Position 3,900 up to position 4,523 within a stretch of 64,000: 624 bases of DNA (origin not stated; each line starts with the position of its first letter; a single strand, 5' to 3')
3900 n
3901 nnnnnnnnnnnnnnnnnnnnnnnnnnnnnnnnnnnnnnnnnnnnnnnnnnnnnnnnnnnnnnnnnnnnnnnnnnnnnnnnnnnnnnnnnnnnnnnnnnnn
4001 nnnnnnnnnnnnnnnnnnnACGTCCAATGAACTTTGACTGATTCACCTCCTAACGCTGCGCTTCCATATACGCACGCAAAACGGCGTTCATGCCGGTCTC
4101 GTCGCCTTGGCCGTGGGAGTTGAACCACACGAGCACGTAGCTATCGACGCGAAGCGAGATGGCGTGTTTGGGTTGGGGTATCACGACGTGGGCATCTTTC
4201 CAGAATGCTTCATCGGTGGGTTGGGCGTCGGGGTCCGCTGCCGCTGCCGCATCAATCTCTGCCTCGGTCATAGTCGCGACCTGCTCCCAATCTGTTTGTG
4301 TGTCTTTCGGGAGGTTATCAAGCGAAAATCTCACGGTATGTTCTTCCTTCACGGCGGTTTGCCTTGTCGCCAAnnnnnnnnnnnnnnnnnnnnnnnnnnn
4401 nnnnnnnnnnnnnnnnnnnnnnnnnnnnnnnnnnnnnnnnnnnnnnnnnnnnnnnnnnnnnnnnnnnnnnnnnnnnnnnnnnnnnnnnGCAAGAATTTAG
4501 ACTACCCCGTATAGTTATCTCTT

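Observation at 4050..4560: Orphan BrnA-like antitoxin gene embedded antisense between cas3' and cas1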

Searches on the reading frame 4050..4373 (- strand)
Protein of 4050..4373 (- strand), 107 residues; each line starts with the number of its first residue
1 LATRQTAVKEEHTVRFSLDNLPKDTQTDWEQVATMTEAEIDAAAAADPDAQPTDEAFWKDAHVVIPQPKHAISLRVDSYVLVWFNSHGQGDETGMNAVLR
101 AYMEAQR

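Call 3: search_protein_families(library=pfam, proteins=[window:4050-4373:-], max_evalue=1)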
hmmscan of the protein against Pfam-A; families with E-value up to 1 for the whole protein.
window:4050-4373:- (107 aa): 2 families
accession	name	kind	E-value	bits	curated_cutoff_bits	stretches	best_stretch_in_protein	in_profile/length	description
PF14384.12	BrnA_antitoxin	-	1.1e-08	35.7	26.1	1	44-103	23-68/68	BrnA antitoxin of type II toxin-antitoxin system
PF12019.13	GspH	-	0.028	15.3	21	1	3-94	12-86/108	Type II transport protein GspH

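Call 7: find_homologous_proteins(query=window:4050-4373:-)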
Query window:4050-4373:- (107 aa): 471 proteins with E <= 0.001 among 483 candidates; the best 120 are listed.
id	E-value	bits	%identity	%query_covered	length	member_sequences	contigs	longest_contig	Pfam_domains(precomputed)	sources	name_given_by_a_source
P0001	3.7e-56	205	99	88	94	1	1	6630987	PF14384.13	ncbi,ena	-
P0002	1.8e-45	171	77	97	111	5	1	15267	PF14384.13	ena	-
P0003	8.4e-44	166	76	96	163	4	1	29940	PF14384.13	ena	-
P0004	2.6e-43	164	76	96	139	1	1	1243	PF14384.13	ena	-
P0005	9.5e-43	162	74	96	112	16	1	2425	PF14384.13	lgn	-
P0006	9.9e-43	162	75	93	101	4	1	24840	PF14384.13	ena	-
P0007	3.8e-42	160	76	93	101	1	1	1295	PF14384.13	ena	-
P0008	4.2e-42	160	75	93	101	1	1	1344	PF14384.13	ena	-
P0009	4.6e-42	160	75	93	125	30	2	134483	PF14384.13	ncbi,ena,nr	ncbi:MAG: BrnA antitoxin family protein [Candidatus Poribacteria bacterium]|nr:BrnA antitoxin family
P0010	7.2e-42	160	75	93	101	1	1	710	PF14384.13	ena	-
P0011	1.1e-41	159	74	93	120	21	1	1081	PF14384.13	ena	-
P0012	1.4e-41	159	73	94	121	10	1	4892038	PF14384.13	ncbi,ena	-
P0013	1.7e-41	158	72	96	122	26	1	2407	PF14384.13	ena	-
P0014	2.3e-41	158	74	93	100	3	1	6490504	PF14384.13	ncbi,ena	-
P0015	3.4e-41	157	74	93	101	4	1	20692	PF14384.13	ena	-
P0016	3.9e-41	157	73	93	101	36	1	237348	PF14384.13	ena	-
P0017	7.4e-41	156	71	96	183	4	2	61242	PF14384.13,PF04365.20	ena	-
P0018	1.2e-40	156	72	93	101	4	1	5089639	PF14384.13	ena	-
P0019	2.1e-40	155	73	93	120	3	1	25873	PF14384.13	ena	-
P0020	2.3e-40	155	75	93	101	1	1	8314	PF14384.13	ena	-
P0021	2.7e-40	154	73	93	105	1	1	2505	PF14384.13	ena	-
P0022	2.8e-40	154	80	85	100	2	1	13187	PF14384.13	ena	-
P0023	6.3e-40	153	74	93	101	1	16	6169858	PF14384.13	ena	-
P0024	7.2e-40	153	69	96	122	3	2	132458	PF14384.13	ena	-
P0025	8.8e-40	153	80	85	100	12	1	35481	PF14384.13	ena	-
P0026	1.8e-39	152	72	93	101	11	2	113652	PF14384.13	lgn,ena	-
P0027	2.1e-39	152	71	93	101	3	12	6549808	PF14384.13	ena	-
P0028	3.3e-39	151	73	93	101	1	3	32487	PF14384.13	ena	-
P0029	4.3e-39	151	73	93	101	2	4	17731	PF14384.13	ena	-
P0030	4.6e-39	151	73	93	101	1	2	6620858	PF14384.13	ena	-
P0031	4.8e-39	150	67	96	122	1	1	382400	PF14384.13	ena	-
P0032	7.9e-39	150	69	93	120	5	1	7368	PF14384.13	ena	-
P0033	8.6e-39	150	72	93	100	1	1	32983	PF14384.13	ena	-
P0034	8.7e-39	150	73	93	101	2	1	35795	PF14384.13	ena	-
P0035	1.4e-38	149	69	96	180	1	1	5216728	PF14384.13,PF04365.20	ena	-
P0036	2.2e-38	148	72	93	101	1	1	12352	PF14384.13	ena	-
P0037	3.7e-38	148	70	93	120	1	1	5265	PF14384.13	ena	-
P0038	7.5e-38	147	70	92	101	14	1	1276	PF14384.13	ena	-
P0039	8.4e-38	146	68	96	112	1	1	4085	PF14384.13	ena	-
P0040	1.1e-37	146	68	93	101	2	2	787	PF14384.13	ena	-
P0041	2.3e-37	145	77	85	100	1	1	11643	PF14384.13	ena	-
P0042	2.7e-37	145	77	85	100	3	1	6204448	PF14384.13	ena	-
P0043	3.2e-37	145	68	93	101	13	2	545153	PF14384.13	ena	-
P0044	1.2e-36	143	83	76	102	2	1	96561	PF14384.13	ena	-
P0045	6.5e-36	140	67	93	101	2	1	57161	PF14384.13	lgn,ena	-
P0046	6.7e-36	140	66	93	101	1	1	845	PF14384.13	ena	-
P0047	1.1e-34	136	69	93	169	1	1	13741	PF14384.13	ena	-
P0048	7.2e-34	134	77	85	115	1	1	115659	PF14384.13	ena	-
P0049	6.6e-33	131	65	93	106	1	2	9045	PF14384.13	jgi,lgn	jgi:uncharacterized protein (DUF4415 family)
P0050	2.1e-32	129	63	93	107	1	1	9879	PF14384.13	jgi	jgi:uncharacterized protein (DUF4415 family)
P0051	4.7e-31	125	70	78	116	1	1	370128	PF14384.13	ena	-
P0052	9.0e-31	124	94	60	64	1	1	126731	-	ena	-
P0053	3.6e-29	119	57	93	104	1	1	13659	PF14384.13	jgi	jgi:uncharacterized protein (DUF4415 family)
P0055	3.1e-28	116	57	93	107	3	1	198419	PF14384.13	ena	-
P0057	3.5e-28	116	60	93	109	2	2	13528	PF14384.13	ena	-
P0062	3.8e-27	112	74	68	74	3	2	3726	PF14384.13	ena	-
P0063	5.3e-27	112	74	68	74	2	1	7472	PF14384.13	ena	-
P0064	1.6e-26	110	56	93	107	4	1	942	PF14384.13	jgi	-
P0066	2.0e-26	110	73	68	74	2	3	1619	PF14384.13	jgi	jgi:uncharacterized protein (DUF4415 family)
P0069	7.5e-26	108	59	79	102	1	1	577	PF14384.13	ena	-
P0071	2.6e-25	106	54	92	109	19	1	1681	PF14384.13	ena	-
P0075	5.7e-25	105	58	78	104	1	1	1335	PF14384.13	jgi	jgi:uncharacterized protein (DUF4415 family)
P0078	1.1e-24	104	53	92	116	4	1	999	PF14384.13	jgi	jgi:uncharacterized protein (DUF4415 family)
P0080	1.7e-24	104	65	77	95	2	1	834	PF14384.13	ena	-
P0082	1.9e-24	104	71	68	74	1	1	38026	PF14384.13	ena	-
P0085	2.5e-24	103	67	85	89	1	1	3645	PF14384.13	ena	-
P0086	2.9e-24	103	53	93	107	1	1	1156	PF14384.13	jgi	jgi:uncharacterized protein (DUF4415 family)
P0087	3.6e-24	103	55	78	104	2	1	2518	PF14384.13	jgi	jgi:uncharacterized protein (DUF4415 family)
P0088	4.9e-24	102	51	92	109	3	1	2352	PF14384.13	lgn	-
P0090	7.5e-24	102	57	93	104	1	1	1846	PF14384.13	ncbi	ncbi:MAG: BrnA antitoxin family protein [Dehalococcoidia bacterium]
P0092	1.6e-23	101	52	93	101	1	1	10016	PF14384.13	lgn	-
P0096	4.9e-23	99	61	77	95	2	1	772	PF14384.13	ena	-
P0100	2.5e-22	97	56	77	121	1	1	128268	PF14384.13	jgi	-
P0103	5.8e-22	96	51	92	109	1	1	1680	PF14384.13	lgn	-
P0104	1.4e-21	94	59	77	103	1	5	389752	PF14384.13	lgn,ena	-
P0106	1.8e-21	94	56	77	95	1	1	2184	PF14384.13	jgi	-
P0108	2.2e-21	94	60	68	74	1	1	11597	PF14384.13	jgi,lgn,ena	-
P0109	2.4e-21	94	52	78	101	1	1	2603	PF14384.13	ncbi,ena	-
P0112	7.7e-21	92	51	89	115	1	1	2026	PF14384.13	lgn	-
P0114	2.7e-20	90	56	77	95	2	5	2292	PF14384.13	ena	-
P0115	3.0e-20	90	47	93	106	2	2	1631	PF14384.13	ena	-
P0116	3.2e-20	90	57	77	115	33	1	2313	PF14384.13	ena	-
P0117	6.8e-20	89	51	93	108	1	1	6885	PF14384.13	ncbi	ncbi:MAG: BrnA antitoxin family protein [Dehalococcoidia bacterium]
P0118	8.0e-20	89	52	80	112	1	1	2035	PF14384.13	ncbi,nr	ncbi:MAG: BrnA antitoxin family protein [Rhodospirillales bacterium]|nr:BrnA antitoxin family protei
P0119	1.0e-19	88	52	90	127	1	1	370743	PF14384.13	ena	-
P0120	1.3e-19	88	56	78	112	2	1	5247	PF14384.13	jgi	jgi:uncharacterized protein (DUF4415 family)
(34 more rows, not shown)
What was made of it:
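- Checked: It has 471 database homologs with E down to 1e-45, named BrnA/DUF4415 by their sources (call 7).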

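Call 10: find_encoding_contigs(protein=P0001, flank=6000, max_places=4)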
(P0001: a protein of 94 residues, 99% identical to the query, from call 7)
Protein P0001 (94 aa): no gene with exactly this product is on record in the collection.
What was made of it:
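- Tried and rejected: find_encoding_contigs for P0001 (the window's own protein): not on record (call 10), so the rest of the genome could not be read.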

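Call 11: find_encoding_contigs(protein=P0014, flank=5000, max_places=4)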
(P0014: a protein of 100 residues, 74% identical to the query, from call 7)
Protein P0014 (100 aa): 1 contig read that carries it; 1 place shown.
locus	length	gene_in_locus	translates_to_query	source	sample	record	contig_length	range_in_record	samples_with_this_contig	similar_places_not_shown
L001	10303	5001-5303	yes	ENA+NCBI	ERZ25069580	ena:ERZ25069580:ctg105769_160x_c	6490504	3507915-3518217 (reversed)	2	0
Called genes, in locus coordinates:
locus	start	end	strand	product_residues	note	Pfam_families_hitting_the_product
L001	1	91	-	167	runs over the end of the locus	-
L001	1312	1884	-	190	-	PF01930:Cas_Cas4, PF12705:PDDEXK_1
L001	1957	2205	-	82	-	PF09827:CRISPR_Cas2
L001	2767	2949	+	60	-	-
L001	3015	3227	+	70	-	-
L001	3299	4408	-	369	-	PF01867:Cas_Cas1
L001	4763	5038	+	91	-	PF04365:BrnT_toxin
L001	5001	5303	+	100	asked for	PF14384:BrnA_antitoxin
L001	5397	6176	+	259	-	-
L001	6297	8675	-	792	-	PF18019:Cas3_HD, PF00270:DEAD, PF00271:Helicase_C, PF22590:Cas3-like_C_2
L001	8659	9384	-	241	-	-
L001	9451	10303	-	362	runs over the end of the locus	-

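Call 12: find_encoding_contigs(protein=P0009, flank=5000, max_places=4)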
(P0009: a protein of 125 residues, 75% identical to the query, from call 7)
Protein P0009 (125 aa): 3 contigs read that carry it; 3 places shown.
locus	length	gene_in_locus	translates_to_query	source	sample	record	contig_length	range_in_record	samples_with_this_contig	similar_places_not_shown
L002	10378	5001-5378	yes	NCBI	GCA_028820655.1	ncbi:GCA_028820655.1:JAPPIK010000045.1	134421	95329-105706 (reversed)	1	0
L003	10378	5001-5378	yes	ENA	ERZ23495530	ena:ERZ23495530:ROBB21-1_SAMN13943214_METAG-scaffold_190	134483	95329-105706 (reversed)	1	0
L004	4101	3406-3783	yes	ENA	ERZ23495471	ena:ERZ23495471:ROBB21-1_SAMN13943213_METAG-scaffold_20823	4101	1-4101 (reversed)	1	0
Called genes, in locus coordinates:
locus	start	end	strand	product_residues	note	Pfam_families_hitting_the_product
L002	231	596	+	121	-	-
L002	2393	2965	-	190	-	PF01930:Cas_Cas4, PF12705:PDDEXK_1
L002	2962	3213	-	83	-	PF09827:CRISPR_Cas2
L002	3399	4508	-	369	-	PF01867:Cas_Cas1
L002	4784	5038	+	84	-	PF04365:BrnT_toxin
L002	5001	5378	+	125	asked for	PF14384:BrnA_antitoxin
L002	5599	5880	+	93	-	-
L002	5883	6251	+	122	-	PF18480:DUF5615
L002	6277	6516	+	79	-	-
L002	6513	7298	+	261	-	-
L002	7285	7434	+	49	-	PF14384:BrnA_antitoxin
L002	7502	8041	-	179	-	-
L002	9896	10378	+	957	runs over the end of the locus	PF13620:CarboxypepD_reg, PF13715:CarbopepD_reg_2 (faint), PF07715:Plug, PF00593:TonB_dep_Rec_b-barrel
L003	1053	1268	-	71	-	-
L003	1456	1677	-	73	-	-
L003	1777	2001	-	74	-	-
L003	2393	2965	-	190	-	PF01930:Cas_Cas4, PF12705:PDDEXK_1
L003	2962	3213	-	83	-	PF09827:CRISPR_Cas2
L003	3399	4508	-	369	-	PF01867:Cas_Cas1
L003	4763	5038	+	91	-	PF04365:BrnT_toxin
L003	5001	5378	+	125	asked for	PF14384:BrnA_antitoxin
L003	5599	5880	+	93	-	-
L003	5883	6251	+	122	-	PF18480:DUF5615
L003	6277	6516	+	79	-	-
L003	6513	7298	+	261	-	-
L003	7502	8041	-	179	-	-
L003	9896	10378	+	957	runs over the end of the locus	PF13620:CarboxypepD_reg, PF13715:CarbopepD_reg_2 (faint), PF07715:Plug, PF00593:TonB_dep_Rec_b-barrel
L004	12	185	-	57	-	-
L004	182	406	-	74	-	-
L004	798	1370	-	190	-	PF01930:Cas_Cas4, PF12705:PDDEXK_1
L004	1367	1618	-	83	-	PF09827:CRISPR_Cas2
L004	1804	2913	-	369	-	PF01867:Cas_Cas1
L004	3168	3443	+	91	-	PF04365:BrnT_toxin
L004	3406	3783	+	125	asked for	PF14384:BrnA_antitoxin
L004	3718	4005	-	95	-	-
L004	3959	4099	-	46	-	?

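Call 20: find_related_loci(query=A2, collection=genome_contigs, flank=8000)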
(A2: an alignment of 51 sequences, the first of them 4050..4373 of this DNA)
Query A2 (107 aa) in genome_contigs; peptide patterns used: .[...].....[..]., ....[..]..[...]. (x = any residue, [..] = any of these).
599 stretches matched a pattern (row limit reached: there are more); 481 encode a relative of the query (tblastn E <= 1e-3); the best 80 are kept; 80 distinct loci.
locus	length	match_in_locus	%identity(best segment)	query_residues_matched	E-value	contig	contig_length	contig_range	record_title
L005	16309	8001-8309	75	5-107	6e-49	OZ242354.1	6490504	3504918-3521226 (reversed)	MAG: Candidatus Poribacteria bacterium isolate 342ba744-3869-4f81-a489-a0f16b16fbc4 genome assembly, chromosome: 1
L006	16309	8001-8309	72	5-107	1e-40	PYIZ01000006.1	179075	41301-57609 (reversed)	MAG: Candidatus Poribacteria bacterium isolate PCPOR2b Ga0206366_106, whole genome shotgun sequence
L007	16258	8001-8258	65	23-107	6e-32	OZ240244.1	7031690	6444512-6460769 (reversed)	MAG: Candidatus Poribacteria bacterium isolate 530b1872-db39-4376-9dde-5bfc35f27194 genome assembly, chromosome: 1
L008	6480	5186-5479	51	5-103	2e-30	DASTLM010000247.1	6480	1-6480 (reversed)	MAG TPA_asm: Dehalococcoidia bacterium isolate SMAG_U2862 k141_2036998, whole genome shotgun sequence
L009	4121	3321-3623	53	5-106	3e-29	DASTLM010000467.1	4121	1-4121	MAG TPA_asm: Dehalococcoidia bacterium isolate SMAG_U2862 k141_2557206, whole genome shotgun sequence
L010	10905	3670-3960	44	10-106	8e-27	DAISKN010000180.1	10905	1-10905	MAG TPA_asm: Acidobacteriota bacterium isolate CTOTU25575 NODE_2931_length_10905_cov_3.898341, whole genome shotgun sequ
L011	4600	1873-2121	52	24-106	4e-26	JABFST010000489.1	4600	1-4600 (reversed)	MAG: Methylococcaceae bacterium isolate WB-IL-19 seq_13720, whole genome shotgun sequence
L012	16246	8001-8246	46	26-107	5e-24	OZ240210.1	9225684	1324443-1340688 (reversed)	MAG: Candidatus Marinacidobacterales bacterium isolate 0d31ad60-220b-4e30-b965-f5e03541a285 genome assembly, chromosome:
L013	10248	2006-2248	49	27-107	8e-24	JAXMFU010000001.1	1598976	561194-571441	MAG: Candidatus Competibacteraceae bacterium isolate STL-PRO95 C1.169.fa-1, whole genome shotgun sequence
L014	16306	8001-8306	42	5-105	7e-23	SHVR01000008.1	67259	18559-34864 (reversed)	MAG: Alphaproteobacteria bacterium isolate Baikal-deep-G43 BACOMB-C1452, whole genome shotgun sequence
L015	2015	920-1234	44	4-107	6e-23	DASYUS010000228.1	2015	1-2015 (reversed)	MAG TPA_asm: Stellaceae bacterium isolate SMAG_U4601 k141_826903, whole genome shotgun sequence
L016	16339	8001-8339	40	1-107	2e-22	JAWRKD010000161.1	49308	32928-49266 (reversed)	MAG: Desulfovibrionaceae bacterium isolate ADS12 c_000000206380, whole genome shotgun sequence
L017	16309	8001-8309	47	5-107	5e-22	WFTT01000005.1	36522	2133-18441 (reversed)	MAG: Robiginitomaculum sp. isolate S139_40 k151_114794, whole genome shotgun sequence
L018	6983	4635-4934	44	9-107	5e-22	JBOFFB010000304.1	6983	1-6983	MAG: Bosea sp. (in: a-proteobacteria) isolate WFFMC_MAG_109 k139_1399874_flag=0_multi=6.2122_len=6983, whole genome shot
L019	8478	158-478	41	1-106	7e-22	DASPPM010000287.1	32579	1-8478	MAG TPA_asm: Alphaproteobacteria bacterium isolate SMAG_U12173 k141_1622856, whole genome shotgun sequence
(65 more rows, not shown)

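Call 22: find_encoding_contigs(protein=P0002, flank=6000, max_places=4)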
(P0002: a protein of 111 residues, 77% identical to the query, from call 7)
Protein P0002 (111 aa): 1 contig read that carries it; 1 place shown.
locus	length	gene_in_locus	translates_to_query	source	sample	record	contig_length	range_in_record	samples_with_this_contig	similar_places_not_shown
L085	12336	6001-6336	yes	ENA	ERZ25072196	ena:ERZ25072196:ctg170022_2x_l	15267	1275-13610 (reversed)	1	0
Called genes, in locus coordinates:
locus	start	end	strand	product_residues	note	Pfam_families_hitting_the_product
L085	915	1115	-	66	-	-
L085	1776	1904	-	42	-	-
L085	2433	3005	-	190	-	PF01930:Cas_Cas4, PF06023:Csa1 (faint), PF12705:PDDEXK_1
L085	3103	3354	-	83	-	PF09827:CRISPR_Cas2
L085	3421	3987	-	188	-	PF01797:Y1_Tnp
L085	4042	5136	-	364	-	PF01867:Cas_Cas1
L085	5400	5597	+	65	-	-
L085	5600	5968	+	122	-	PF18480:DUF5615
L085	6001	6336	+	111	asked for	PF14384:BrnA_antitoxin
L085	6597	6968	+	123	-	PF00903:Glyoxalase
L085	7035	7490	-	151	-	PF01609:DDE_Tnp_1, PF13612:DDE_Tnp_1_3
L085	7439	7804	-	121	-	PF13340:DUF4096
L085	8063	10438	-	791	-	PF18019:Cas3_HD, PF00270:DEAD, PF00271:Helicase_C, PF22590:Cas3-like_C_2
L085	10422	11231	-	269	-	-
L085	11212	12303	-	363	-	PF01905:DevR (faint)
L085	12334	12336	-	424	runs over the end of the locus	?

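Call 23: find_encoding_contigs(protein=P0023, flank=6000, max_places=8)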
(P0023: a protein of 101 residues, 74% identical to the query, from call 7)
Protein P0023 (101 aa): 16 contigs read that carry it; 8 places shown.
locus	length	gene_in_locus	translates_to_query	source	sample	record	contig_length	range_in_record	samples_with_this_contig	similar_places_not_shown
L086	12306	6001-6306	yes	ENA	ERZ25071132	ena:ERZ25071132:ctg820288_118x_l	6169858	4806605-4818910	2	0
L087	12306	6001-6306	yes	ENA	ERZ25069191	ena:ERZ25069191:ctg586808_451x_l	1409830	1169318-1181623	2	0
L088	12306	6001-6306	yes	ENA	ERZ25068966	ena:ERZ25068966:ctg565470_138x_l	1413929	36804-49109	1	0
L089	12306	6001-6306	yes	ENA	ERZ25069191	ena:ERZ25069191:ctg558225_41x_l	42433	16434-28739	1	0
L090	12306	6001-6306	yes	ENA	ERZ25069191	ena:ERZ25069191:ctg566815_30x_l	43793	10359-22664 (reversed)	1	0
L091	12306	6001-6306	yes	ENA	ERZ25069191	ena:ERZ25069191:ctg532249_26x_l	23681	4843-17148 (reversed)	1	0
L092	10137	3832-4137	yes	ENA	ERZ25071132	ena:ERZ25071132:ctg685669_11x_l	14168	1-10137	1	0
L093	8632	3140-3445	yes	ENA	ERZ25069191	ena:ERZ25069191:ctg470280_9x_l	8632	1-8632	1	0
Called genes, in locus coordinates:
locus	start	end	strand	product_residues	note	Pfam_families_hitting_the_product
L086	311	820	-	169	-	PF11848:DUF3368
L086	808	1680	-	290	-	PF03683:UPF0175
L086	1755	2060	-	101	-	-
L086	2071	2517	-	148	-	-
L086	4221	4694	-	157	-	PF01930:Cas_Cas4, PF12705:PDDEXK_1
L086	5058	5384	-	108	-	PF01797:Y1_Tnp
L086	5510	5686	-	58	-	PF01867:Cas_Cas1 (weak)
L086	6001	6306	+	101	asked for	PF14384:BrnA_antitoxin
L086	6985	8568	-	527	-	PF13646:HEAT_2 (weak), PF13174:TPR_6 (faint), PF13428:TPR_14 (faint)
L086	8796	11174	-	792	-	PF18019:Cas3_HD (weak), PF00270:DEAD, PF00271:Helicase_C, PF22590:Cas3-like_C_2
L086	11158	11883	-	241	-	-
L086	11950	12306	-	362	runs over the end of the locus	PF01905:DevR (faint)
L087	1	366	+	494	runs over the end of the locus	PF04715:, PF00425:Chorismate_bind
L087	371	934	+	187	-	PF00117:GATase, PF07722:Peptidase_C26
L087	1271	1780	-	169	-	PF11848:DUF3368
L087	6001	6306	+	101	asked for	PF14384:BrnA_antitoxin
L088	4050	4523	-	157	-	PF01930:Cas_Cas4, PF12705:PDDEXK_1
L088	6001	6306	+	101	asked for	PF14384:BrnA_antitoxin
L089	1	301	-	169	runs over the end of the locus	PF11848:DUF3368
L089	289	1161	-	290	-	PF03683:UPF0175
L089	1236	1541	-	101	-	-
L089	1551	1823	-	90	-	-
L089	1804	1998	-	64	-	-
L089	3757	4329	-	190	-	PF01930:Cas_Cas4, PF12705:PDDEXK_1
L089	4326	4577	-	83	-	PF09827:CRISPR_Cas2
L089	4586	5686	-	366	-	PF01867:Cas_Cas1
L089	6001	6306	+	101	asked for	PF14384:BrnA_antitoxin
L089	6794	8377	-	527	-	PF13646:HEAT_2 (weak), PF13174:TPR_6 (faint), PF13428:TPR_14 (faint)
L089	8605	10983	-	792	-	PF18019:Cas3_HD, PF00270:DEAD, PF00271:Helicase_C, PF22590:Cas3-like_C_2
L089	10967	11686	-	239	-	-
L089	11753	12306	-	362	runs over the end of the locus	PF01905:DevR (faint)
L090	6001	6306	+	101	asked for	PF14384:BrnA_antitoxin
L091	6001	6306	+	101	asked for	PF14384:BrnA_antitoxin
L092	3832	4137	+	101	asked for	PF14384:BrnA_antitoxin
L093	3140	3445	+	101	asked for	PF14384:BrnA_antitoxin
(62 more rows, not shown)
